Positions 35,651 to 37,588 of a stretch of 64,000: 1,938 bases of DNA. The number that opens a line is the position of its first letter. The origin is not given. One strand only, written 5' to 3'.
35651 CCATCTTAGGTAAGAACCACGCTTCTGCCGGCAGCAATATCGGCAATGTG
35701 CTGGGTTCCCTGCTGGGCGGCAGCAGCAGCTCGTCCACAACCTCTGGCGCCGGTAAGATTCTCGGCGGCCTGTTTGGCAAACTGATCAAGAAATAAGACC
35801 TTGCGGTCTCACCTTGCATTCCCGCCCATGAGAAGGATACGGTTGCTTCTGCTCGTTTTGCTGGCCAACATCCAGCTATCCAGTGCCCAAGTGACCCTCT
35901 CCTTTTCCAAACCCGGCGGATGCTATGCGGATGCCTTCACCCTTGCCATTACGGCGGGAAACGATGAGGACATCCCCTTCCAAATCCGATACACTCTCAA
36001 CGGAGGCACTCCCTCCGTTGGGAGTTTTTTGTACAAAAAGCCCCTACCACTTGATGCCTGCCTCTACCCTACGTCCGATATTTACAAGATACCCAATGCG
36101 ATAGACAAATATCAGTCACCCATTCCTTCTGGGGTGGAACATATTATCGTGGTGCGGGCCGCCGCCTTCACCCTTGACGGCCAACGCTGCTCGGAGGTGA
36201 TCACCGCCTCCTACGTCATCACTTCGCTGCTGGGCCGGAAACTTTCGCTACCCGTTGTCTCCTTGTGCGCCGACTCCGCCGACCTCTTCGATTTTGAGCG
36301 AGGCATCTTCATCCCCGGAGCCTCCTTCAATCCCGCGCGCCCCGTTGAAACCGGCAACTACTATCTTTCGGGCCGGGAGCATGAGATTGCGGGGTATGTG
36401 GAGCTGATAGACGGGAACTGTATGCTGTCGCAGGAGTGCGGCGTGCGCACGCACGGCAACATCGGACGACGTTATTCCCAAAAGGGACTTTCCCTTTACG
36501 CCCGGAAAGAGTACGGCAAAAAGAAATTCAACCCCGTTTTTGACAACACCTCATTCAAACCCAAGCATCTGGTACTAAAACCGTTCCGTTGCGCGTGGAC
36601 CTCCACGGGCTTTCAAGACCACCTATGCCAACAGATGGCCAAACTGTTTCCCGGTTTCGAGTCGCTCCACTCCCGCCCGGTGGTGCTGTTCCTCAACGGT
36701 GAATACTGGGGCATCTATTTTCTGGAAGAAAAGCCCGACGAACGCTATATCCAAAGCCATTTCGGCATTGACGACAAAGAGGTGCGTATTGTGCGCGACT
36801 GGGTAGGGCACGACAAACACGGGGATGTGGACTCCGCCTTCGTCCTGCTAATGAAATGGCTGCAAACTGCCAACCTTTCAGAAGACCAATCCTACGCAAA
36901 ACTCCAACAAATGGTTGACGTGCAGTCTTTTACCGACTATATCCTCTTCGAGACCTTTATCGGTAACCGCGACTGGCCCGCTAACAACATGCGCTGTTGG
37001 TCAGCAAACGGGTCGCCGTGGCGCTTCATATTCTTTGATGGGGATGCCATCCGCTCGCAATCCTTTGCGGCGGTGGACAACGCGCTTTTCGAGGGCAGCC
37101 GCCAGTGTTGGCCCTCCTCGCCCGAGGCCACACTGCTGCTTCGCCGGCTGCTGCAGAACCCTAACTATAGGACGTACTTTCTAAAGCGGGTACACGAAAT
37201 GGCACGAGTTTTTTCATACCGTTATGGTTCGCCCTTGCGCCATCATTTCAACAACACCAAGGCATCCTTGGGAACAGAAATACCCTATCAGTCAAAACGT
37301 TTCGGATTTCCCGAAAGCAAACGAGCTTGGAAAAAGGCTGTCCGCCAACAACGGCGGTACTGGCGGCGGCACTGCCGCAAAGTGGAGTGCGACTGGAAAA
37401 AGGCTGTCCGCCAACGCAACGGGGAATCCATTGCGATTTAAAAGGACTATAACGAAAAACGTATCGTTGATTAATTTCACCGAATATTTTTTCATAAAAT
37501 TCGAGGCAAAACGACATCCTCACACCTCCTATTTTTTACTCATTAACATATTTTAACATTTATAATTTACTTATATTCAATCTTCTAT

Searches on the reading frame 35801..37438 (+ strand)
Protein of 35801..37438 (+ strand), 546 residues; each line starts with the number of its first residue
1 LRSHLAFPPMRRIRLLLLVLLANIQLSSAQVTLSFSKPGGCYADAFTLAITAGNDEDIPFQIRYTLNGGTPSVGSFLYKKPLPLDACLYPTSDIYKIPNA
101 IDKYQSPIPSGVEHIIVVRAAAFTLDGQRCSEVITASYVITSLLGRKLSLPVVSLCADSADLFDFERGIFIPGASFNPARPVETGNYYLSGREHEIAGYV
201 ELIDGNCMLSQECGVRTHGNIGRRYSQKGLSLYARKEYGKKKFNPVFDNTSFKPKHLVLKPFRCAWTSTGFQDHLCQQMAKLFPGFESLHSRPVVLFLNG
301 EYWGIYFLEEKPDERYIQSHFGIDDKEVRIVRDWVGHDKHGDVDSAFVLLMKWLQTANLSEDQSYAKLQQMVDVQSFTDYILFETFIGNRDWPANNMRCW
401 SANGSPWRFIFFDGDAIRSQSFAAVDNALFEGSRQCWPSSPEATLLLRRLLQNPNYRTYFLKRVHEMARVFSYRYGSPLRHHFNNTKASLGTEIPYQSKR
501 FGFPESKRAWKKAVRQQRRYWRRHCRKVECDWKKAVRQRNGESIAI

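Call 32: search_protein_families(library=pfam, proteins=[window:35801-37438:+], max_evalue=0.00001)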
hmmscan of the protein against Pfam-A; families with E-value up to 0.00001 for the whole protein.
window:35801-37438:+ (546 aa): 2 families
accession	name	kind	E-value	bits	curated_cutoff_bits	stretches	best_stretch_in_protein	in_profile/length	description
PF08757.17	CotH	-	7.5e-33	114.8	23.8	1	215-524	1-318/322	CotH kinase protein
PF13287.12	Fn3_assoc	-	1.1e-06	29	23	1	61-138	11-59/59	Fn3 associated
